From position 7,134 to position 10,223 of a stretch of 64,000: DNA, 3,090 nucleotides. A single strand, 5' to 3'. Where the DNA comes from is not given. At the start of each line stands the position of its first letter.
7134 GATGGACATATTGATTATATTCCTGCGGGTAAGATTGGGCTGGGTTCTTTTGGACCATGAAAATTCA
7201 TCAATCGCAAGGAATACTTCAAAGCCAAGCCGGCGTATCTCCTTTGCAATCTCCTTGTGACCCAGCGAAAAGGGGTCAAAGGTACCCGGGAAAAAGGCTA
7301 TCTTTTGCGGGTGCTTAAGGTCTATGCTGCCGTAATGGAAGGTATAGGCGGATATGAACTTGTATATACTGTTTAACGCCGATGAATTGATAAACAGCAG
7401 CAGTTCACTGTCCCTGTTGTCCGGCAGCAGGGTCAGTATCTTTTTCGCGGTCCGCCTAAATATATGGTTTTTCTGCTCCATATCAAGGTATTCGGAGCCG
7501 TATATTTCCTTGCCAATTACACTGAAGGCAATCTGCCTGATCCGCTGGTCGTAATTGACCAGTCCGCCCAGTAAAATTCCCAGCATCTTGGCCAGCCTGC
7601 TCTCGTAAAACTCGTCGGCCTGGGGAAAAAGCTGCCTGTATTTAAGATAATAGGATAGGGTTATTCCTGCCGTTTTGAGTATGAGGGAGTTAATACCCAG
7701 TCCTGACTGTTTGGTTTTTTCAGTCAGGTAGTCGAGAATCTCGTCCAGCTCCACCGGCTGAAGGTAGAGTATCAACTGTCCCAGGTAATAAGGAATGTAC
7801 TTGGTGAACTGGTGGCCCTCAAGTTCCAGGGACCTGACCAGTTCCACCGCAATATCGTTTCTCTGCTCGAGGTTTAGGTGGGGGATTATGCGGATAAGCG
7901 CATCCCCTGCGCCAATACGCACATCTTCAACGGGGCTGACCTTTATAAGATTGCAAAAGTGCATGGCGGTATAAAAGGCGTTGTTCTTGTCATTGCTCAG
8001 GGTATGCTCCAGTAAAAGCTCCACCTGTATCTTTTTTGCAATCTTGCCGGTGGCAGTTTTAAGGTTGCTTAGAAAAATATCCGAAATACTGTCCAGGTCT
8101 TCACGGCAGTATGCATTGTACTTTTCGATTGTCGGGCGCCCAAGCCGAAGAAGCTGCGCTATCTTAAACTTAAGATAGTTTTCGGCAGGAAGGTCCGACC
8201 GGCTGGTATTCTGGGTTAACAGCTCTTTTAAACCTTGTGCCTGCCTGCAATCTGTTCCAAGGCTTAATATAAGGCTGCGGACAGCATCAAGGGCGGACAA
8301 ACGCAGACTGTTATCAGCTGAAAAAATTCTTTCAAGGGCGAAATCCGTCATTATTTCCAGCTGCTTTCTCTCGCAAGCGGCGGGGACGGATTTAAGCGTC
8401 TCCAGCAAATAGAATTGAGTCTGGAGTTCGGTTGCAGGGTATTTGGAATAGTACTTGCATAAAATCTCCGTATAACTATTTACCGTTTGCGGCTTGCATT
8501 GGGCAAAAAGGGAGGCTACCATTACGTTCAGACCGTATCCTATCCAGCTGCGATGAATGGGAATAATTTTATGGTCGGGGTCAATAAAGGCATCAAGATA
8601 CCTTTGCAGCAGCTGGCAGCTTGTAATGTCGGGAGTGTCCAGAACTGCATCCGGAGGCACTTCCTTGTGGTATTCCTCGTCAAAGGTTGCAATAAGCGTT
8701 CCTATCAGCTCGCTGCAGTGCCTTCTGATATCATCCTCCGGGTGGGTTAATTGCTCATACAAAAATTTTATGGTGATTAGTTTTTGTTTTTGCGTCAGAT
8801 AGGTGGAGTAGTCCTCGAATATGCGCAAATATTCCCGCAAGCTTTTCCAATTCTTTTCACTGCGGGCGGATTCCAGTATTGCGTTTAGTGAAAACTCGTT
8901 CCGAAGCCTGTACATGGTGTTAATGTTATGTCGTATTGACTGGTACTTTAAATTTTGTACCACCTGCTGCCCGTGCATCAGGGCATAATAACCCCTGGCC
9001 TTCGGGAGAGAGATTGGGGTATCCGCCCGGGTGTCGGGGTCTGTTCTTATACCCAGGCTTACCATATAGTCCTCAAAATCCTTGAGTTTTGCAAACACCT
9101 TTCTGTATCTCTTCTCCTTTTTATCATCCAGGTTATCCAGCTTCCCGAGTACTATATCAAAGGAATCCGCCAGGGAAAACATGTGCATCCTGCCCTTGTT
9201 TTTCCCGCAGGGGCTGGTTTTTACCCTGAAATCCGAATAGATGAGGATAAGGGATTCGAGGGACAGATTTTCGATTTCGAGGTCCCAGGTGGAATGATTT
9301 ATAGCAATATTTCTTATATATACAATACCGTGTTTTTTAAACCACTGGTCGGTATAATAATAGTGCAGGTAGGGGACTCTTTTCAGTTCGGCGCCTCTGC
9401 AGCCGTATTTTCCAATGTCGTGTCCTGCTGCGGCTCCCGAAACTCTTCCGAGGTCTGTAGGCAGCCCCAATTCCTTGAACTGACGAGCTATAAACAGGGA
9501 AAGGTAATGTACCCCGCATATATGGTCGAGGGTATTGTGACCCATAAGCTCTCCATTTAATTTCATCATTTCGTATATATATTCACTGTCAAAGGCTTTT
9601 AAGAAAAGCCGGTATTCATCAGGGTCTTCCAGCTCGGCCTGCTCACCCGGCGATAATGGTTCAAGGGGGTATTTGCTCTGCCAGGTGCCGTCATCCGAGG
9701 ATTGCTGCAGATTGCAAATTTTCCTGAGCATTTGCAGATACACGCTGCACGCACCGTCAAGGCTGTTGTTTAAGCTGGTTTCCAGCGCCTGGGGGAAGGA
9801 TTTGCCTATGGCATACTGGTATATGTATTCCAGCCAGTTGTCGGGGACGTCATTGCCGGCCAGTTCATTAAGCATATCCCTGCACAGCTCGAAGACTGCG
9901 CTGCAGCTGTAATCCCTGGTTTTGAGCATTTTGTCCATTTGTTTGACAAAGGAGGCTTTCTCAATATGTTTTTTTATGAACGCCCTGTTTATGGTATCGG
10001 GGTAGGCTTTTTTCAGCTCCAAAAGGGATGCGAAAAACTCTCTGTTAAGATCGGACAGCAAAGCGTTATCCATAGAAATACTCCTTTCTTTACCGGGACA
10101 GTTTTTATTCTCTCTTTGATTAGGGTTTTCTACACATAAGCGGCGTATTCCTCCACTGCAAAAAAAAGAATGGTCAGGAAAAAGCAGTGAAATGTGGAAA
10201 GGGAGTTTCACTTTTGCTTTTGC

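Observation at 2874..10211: Three-gene operon: 1678-aa HD + HIGH-nucleotidyltransferase + PRTase-like giant protein with LDH-like dehydrogenase and Fe-S flavoprotein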

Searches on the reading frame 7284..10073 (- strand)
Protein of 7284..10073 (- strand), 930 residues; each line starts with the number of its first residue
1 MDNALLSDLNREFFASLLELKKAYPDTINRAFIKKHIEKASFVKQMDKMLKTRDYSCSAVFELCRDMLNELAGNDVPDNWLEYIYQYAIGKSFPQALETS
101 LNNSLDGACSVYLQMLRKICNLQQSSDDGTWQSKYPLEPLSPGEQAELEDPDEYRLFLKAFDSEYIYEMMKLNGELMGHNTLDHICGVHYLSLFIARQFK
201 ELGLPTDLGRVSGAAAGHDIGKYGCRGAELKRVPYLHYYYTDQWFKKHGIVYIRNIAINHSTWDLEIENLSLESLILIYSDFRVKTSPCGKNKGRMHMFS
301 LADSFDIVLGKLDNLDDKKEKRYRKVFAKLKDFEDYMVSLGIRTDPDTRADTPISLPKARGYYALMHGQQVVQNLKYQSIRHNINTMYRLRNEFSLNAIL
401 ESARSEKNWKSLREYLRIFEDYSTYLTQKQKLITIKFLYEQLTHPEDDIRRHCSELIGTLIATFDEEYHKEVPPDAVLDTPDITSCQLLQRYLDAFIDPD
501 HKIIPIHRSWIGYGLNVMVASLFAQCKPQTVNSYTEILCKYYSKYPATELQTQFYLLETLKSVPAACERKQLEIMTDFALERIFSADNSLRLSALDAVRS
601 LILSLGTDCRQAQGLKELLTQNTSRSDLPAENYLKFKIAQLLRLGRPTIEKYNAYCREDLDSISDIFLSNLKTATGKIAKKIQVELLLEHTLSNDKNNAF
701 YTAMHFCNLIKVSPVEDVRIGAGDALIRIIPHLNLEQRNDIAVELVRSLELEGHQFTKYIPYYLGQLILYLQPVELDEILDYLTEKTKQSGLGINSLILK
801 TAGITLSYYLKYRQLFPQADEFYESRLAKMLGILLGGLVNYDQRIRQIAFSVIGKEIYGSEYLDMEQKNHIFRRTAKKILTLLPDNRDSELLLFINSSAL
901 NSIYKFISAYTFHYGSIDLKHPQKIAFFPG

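Call 29: search_solved_structures(query=A2, max_evalue=10, show_alignments=0)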
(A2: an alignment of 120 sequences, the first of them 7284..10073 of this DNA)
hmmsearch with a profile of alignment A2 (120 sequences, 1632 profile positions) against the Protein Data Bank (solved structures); distinct sequences matched with E-value up to 10: 35.
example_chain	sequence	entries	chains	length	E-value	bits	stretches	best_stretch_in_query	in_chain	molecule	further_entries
3h05_A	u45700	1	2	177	3.9e-05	24.6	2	922-1033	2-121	uncharacterized protein VPA0413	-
8aih_A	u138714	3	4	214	0.00017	22.4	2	1082-1118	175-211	Probable nicotinate-nucleotide adenylyltransferase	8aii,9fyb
2h29_A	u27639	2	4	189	0.00066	20.5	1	1000-1118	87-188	Probable nicotinate-nucleotide adenylyltransferase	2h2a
1kqn_A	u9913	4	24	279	0.0012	19.7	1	1081-1124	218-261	NICOTINAMIDE MONONUCLEOTIDE ADENYLYL TRANSFERASE | Nicotinamide/nicotinic acid mononucleotide adenylyltransferase 1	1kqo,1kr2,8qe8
1kku_A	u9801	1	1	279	0.0012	19.7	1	1081-1124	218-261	NICOTINAMIDE MONONUCLEOTIDE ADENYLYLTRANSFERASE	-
1gzu_A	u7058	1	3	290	0.0012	19.6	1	1081-1124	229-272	NICOTINAMIDE MONONUCLEOTIDE ADENYLYL TRANSFERASE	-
3f3m_A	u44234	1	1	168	0.0052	17.5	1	922-981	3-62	Phosphopantetheine adenylyltransferase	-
4nah_A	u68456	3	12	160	0.0052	17.5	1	922-981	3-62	Phosphopantetheine adenylyltransferase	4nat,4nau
6kg3_A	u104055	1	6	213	0.011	16.4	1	924-1118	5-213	Probable nicotinate-nucleotide adenylyltransferase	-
6kh2_A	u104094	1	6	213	0.018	15.7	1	924-1118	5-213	Probable nicotinate-nucleotide adenylyltransferase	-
1nup_A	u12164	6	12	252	0.031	15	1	1017-1124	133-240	FKSG76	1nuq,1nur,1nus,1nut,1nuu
4f3r_A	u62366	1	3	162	0.06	14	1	921-943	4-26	Phosphopantetheine adenylyltransferase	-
1xx7_A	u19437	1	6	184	0.082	13.6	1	182-222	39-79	oxetanocin-like protein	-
9iw1_A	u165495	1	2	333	0.088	13.5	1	1040-1124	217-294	Nicotinamide-nucleotide adenylyltransferase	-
1vlh_A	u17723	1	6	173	0.11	13.2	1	915-976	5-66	Phosphopantetheine adenylyltransferase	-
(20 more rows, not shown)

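Call 45: predict_structure(alignment_id=A4)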
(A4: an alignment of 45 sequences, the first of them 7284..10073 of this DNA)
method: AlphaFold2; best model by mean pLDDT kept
length: 930 residues; sequences in the alignment: 45
mean_pLDDT: 87.3   pTM: 0.84
mean pLDDT of the five models: 87.3, 86.7, 86.3, 85.0, 82.8
residues with pLDDT >= 90: 504; 70-90: 356; 50-70: 60; < 50: 10
segments of 3 or more residues with pLDDT < 50: 927-930
pLDDT, mean of each block of 10 residues (from residue 1): 78 92 87 91 92 94 94 92 96 91 93 96 91 92 91 96 96 90 95 95 91 94 83 72 93 85 64 92 82 77 84 74 85 92 79 55 81 92 88 85 84 86 79 94 89 95 73 74 89 93 91 94 91 93 77 91 83 89 90 92 78 87 86 94 90 90 85 84 92 77 93 85 94 93 89 67 95 95 89 88 95 90 94 91 86 91 93 92 73 88 92 88 55
secondary structure, 60 per line:
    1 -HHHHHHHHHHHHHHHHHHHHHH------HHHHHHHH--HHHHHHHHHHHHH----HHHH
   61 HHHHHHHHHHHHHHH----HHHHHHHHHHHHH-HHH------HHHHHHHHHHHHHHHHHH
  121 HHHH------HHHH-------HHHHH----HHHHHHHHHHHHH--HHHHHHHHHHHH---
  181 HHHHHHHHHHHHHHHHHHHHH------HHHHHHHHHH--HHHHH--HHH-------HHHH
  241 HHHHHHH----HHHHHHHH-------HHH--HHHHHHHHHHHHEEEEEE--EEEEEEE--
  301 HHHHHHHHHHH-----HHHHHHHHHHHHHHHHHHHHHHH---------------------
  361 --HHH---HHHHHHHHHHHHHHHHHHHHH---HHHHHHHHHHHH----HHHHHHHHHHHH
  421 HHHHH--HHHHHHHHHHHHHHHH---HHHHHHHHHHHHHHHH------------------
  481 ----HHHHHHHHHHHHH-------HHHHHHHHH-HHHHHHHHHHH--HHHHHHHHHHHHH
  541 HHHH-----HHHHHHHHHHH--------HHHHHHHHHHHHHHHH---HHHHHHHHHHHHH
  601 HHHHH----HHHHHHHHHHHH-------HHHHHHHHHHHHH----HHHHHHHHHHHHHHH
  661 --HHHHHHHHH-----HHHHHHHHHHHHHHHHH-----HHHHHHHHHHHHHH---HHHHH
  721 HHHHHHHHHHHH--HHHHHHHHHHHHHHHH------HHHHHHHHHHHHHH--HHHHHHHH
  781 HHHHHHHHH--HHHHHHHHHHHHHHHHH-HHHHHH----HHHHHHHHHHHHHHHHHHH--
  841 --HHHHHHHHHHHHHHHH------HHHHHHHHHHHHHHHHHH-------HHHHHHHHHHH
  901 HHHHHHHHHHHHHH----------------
elements in order (helices of 4 or more, strands of 3 or more residues): H2-23 H30-37 H40-52 H57-75 H80-92 H103-124 H131-134 H142-146 H151-163 H166-177 H181-201 H208-217 H220-224 H237-247 H252-259 H272-283 E284-289 E292-298 H301-311 H317-339 H369-389 H393-404 H409-425 H428-443 H447-462 H485-497 H505-513 H515-525 H528-544 H550-560 H569-584 H588-605 H610-621 H629-641 H646-660 H663-671 H677-693 H699-712 H716-732 H735-750 H757-770 H773-789 H792-808 H810-815 H820-838 H843-858 H865-882 H890-914
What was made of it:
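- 7329..8966 (-): HEAT/ARM-like alpha-solenoid (residues ~370-915). AF2 helix pairs (call 45).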

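Call 54: fold_search(model_id=the predicted structure, library=pdb)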
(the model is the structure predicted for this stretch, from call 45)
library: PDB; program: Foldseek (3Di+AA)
matches with E <= 10: 1344; with E <= 0.001: 69
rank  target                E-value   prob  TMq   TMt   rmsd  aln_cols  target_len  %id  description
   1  6y5q_u                7.2e-06  1.00  0.23  0.25  26.3       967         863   10  human 17S U2 snRNP (released 2020-06-17)
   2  7q3l_A                9.5e-06  1.00  0.22  0.24  25.3       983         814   10  Human 17S U2 snRNP 5' domain (released 2022-03-30)
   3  7q4o_A                1.7e-05  1.00  0.24  0.26  25.8      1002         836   11  Substrate-bound A-like U2 snRNP (released 2022-03-30)
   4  9k1y_C                2.4e-05  1.00  0.24  0.27  26.3       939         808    9  Structure of the SF3B core, harboring the R625H mutation in SF3B1, in complex with intron-U2 snRNA (released 2025-09-03)
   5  7onb_C                2.5e-05  1.00  0.21  0.23  24.6      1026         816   10  Structure of the U2 5' module of the A3'-SSA complex (released 2021-08-04)
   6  8qo9_B1               4.2e-05  1.00  0.24  0.25  26.6       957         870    9  Cryo-EM structure of a human spliceosomal B complex protomer (released 2024-01-24)
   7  7evn_C                4.5e-05  1.00  0.20  0.22  27.0       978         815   11  The cryo-EM structure of the DDX42-SF3b complex (released 2022-08-03)
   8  6en4_C                5.2e-05  1.00  0.23  0.25  25.7       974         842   10  SF3b core in complex with a splicing modulator (released 2018-06-20)
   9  9im6_A                5.6e-05  1.00  0.24  0.21  30.9      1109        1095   10  Structure of influenza A virus RNA polymerase PB1 and nuclear import host factor RanBP5 complex (released 2024-11-27)
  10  7dco_1                6.2e-05  1.00  0.23  0.23  27.1       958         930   12  Cryo-EM structure of the activated spliceosome (Bact complex) at an atomic resolution of 2.5 angstrom (released 2021-03-17)
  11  5zwm_1                8.2e-05  1.00  0.23  0.25  27.0       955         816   12  Cryo-EM structure of the yeast pre-B complex at an average resolution of 3.4~4.6 angstrom (tri-snRNP and U2 snRNP Part (released 2018-08-29)
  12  3w3v                  9.1e-05  1.00  0.24  0.22  32.1      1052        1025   12  Crystal structure of Kap121p mutant D353K/E396K/D438K (released 2013-04-10)
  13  8i0s_1                1.0e-04  1.00  0.24  0.27  23.6       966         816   11  The cryo-EM structure of human Bact-II complex (released 2024-07-31)
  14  7abg_u                1.1e-04  1.00  0.24  0.27  26.5       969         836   10  Human pre-Bact-1 spliceosome (released 2020-12-23)
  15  5z56_1                1.3e-04  1.00  0.24  0.22  27.7       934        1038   10  cryo-EM structure of a human activated spliceosome (mature Bact) at 5.1 angstrom. (released 2018-09-19)
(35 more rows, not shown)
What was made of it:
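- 7329..8966 (-): Foldseek hits to SF3B1, karyopherin-beta and CAND1, E 7e-6 to 5e-4 (call 54).
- Checked: About 550 aa of helical repeats: AlphaFold2 model with pLDDT 87, with Foldseek hits to SF3B1, karyopherins and CAND1 (calls 45, 54).
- A ~550-aa HEAT-like solenoid is typical of protein-protein scaffolds (call 54).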
